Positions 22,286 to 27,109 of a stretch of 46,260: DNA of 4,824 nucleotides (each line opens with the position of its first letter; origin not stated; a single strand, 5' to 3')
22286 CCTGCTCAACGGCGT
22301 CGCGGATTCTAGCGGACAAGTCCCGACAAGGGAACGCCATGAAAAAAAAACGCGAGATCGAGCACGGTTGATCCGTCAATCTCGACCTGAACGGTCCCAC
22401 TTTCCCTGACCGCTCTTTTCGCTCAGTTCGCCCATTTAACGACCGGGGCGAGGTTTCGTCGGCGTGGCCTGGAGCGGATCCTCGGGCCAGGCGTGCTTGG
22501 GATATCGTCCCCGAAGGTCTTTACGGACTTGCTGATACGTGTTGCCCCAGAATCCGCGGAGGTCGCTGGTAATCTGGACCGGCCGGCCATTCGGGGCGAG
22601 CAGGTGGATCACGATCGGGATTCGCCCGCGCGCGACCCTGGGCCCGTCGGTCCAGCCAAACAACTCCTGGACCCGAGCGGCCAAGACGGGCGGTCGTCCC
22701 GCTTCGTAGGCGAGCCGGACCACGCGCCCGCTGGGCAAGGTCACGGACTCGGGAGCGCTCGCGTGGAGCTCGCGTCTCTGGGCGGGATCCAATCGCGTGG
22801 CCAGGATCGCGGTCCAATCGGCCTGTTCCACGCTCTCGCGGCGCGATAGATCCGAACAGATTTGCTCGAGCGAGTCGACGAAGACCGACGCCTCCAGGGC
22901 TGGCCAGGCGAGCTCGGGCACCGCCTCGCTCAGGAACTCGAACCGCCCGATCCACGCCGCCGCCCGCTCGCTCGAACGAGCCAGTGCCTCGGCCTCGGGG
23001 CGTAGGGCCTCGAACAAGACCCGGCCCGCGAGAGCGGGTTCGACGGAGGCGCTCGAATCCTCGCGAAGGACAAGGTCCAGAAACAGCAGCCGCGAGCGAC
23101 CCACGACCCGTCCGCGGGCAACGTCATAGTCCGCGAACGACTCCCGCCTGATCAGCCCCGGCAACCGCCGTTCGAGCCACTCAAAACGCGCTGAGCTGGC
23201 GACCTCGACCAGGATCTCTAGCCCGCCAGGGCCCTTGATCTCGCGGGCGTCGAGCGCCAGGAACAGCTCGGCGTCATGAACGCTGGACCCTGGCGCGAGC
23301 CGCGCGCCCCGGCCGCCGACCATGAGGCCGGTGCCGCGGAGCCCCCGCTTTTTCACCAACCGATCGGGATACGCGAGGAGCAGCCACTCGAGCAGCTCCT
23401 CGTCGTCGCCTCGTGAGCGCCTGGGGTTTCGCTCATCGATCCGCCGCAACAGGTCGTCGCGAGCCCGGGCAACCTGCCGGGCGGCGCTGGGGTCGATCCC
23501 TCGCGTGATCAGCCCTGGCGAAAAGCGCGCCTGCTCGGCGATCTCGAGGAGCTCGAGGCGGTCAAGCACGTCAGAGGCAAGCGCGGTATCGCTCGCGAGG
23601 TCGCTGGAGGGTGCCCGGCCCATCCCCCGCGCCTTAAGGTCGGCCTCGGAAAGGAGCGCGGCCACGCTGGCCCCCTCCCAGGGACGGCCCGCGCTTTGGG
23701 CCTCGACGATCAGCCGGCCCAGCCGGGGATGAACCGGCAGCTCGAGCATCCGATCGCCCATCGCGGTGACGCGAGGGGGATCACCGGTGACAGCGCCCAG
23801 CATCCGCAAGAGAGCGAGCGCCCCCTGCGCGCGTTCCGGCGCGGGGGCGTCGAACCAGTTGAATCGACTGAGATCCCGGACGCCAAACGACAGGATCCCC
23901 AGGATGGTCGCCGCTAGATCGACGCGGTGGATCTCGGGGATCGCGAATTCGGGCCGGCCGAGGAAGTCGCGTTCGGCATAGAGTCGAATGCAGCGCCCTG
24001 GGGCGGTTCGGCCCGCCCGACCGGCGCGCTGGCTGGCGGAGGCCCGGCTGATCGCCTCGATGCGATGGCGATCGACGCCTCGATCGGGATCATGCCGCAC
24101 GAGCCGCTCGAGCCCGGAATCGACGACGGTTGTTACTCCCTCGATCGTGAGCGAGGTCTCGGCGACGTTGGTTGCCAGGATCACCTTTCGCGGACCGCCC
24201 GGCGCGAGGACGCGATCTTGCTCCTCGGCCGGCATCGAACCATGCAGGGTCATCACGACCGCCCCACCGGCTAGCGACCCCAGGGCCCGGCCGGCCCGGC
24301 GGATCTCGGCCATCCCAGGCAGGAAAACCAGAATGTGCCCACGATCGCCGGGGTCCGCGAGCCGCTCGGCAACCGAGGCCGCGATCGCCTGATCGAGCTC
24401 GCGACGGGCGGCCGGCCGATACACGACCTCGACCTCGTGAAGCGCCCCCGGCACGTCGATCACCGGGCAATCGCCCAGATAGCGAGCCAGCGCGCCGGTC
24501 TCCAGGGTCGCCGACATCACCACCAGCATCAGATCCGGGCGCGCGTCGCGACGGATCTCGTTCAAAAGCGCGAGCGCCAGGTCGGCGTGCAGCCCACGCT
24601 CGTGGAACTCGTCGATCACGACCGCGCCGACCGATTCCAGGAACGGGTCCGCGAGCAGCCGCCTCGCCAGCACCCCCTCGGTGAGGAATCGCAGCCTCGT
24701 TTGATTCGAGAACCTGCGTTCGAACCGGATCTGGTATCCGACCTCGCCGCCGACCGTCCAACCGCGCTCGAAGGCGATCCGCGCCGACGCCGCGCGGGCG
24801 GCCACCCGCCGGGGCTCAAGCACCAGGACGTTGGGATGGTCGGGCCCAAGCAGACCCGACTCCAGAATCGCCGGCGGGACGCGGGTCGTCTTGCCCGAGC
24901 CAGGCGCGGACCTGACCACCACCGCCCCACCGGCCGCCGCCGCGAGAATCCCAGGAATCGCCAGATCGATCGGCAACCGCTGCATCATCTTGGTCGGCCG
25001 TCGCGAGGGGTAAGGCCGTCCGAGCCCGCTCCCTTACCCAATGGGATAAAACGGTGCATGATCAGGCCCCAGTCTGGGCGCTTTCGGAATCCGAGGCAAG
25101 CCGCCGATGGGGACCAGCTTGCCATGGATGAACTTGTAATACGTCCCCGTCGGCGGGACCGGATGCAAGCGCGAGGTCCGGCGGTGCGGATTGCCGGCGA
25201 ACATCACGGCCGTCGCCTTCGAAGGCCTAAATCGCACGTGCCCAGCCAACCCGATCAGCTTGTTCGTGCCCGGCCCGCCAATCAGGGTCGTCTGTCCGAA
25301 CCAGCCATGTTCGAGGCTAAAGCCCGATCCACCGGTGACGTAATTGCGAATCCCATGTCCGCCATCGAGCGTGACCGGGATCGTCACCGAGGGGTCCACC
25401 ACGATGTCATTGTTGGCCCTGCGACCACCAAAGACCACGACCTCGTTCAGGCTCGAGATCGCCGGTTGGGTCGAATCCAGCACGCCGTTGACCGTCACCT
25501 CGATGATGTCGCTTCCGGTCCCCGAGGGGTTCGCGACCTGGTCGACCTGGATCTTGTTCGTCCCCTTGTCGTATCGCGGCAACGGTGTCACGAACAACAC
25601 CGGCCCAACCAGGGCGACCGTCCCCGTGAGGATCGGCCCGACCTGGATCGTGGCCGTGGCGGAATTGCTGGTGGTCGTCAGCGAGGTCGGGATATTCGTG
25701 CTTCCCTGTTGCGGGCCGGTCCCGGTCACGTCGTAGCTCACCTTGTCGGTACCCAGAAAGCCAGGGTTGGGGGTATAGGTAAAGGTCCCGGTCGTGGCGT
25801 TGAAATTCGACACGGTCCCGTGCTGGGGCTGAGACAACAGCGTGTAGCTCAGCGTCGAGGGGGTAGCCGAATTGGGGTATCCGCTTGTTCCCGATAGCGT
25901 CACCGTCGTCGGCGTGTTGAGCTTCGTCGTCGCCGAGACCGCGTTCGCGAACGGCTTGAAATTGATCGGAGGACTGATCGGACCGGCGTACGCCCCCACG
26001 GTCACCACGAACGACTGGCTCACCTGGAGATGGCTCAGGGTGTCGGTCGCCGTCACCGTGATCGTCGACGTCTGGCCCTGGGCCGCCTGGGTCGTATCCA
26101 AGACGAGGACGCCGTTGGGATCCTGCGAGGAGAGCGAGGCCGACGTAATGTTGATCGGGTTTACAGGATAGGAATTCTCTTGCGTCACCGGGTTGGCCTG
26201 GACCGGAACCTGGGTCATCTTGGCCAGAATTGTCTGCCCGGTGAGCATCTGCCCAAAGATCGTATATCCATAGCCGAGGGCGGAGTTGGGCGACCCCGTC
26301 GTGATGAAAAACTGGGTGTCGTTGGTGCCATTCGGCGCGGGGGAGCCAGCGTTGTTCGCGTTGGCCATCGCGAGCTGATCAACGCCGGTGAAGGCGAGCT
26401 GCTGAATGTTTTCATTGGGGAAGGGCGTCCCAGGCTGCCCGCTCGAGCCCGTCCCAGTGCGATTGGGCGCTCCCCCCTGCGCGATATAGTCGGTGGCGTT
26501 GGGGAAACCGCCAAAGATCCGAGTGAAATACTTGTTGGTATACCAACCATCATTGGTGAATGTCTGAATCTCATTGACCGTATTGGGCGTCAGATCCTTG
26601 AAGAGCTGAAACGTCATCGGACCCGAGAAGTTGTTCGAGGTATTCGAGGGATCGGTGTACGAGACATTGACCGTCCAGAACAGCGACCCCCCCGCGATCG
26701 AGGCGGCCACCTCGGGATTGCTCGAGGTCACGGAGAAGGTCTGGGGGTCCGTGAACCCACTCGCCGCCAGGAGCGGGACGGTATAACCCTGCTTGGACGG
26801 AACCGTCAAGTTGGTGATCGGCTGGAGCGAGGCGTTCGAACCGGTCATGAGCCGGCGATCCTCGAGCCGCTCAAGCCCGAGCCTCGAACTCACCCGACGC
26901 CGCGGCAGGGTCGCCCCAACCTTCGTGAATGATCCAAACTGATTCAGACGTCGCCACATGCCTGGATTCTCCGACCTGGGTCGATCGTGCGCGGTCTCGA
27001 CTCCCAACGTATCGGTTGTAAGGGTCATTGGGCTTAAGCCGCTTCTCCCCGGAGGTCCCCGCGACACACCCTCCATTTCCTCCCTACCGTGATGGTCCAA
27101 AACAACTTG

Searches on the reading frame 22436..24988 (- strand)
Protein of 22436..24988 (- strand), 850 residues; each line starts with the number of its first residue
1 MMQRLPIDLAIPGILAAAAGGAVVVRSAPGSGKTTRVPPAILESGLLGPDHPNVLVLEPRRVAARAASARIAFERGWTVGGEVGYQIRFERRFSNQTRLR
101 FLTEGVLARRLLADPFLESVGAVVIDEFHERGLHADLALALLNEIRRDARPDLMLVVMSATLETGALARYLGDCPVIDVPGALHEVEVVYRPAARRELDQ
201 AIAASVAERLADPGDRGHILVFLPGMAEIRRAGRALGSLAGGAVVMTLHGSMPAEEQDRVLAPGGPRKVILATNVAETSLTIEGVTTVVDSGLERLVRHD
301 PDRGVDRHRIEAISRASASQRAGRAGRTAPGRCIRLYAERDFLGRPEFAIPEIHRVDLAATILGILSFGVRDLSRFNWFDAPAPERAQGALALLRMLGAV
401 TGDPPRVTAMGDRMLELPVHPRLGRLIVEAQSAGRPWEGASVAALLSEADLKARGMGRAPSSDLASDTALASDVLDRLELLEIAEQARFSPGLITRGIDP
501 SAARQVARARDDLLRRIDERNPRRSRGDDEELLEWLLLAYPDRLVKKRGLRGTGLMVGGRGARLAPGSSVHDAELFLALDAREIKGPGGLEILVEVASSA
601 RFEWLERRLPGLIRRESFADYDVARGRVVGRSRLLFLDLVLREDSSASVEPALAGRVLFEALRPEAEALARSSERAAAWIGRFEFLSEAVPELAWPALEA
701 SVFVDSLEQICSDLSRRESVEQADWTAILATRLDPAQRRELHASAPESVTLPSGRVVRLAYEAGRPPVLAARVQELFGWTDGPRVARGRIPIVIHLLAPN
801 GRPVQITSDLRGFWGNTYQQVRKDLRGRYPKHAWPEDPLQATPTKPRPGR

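Call 59: search_protein_families(library=pfam, proteins=[window:22436-24988:-], max_evalue=0.0001)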
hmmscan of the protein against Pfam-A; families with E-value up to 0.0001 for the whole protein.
window:22436-24988:- (850 aa): 3 families
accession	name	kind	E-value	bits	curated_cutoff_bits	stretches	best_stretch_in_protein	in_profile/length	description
PF08482.15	HrpB_C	-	7.9e-47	159.3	25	1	707-838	2-133/133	ATP-dependent helicase C-terminal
PF00271.37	Helicase_C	-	3e-12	47.2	23.5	1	214-328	13-109/110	Helicase conserved C-terminal domain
PF00270.35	DEAD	-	1.1e-07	32.2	26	1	13-163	10-161/167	DEAD/DEAH box helicase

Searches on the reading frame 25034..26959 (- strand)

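Call 31: search_protein_families(library=pfam, proteins=[window:25034-26959:-], max_evalue=0.01)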
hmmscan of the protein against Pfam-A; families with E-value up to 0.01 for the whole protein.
window:25034-26959:- (641 aa): 3 families
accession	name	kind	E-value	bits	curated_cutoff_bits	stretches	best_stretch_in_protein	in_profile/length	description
PF00160.26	Pro_isomerase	-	1.5e-22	81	21.7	1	109-274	8-157/159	Cyclophilin type peptidyl-prolyl cis-trans isomerase/CLD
PF17963.7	Big_9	-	1.8e-06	29.1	23.6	1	333-412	1-75/89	Bacterial Ig domain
PF17892.7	Cadherin_5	-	0.00058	20.1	26.5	1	335-414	4-84/98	Cadherin-like domain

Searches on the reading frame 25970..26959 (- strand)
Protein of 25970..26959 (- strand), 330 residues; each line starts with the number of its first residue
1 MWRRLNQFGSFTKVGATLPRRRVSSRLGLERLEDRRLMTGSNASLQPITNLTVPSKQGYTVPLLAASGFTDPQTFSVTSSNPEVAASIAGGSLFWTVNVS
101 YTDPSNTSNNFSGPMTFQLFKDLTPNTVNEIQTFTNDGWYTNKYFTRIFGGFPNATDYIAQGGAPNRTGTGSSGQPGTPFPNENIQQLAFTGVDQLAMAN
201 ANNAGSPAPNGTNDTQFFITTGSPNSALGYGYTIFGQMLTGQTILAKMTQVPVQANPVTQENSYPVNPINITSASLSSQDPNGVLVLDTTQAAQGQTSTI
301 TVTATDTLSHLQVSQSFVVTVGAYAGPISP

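Call 75: find_homologous_proteins(query=window:25970-26959:-, max_evalue=1e-10)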
Query window:25970-26959:- (330 aa): 586 proteins with E <= 1e-10 among 6009 candidates; the best 120 are listed.
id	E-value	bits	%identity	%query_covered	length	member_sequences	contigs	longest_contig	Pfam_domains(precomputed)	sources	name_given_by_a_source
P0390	6.7e-111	389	70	87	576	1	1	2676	PF00160.27,PF17963.8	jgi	jgi:cyclophilin family peptidyl-prolyl cis-trans isomerase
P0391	3.3e-106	373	61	95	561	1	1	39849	PF00160.27,PF17963.8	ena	-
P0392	3.2e-105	370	60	100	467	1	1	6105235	PF00160.27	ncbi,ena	-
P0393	5.2e-104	366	60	91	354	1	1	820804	PF00160.27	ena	-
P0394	1.7e-101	358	59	99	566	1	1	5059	PF00160.27,PF17963.8,PF17892.8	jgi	-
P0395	2.2e-101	358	60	99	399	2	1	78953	PF00160.27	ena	-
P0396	2.7e-101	357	58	99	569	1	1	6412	PF00160.27,PF17963.8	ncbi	-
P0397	2.9e-100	354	61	93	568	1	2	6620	PF00160.27,PF17963.8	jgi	jgi:cyclophilin family peptidyl-prolyl cis-trans isomerase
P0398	4.1e-99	350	58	99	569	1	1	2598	PF00160.27,PF17963.8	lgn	-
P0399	1.2e-97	345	57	99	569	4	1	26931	PF00160.27,PF17963.8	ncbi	ncbi:MAG: peptidylprolyl isomerase [Isosphaeraceae bacterium]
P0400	2.1e-97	345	58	91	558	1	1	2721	PF00160.27,PF17963.8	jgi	jgi:cyclophilin family peptidyl-prolyl cis-trans isomerase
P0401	1.2e-96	342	57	100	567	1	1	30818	PF00160.27,PF17963.8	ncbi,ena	-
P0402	1.3e-96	342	60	94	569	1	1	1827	PF00160.27,PF17963.8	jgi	jgi:cyclophilin family peptidyl-prolyl cis-trans isomerase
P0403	1.5e-96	342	54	100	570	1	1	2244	PF00160.27,PF17963.8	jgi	jgi:cyclophilin family peptidyl-prolyl cis-trans isomerase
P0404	1.5e-96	342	60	94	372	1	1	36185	PF00160.27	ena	-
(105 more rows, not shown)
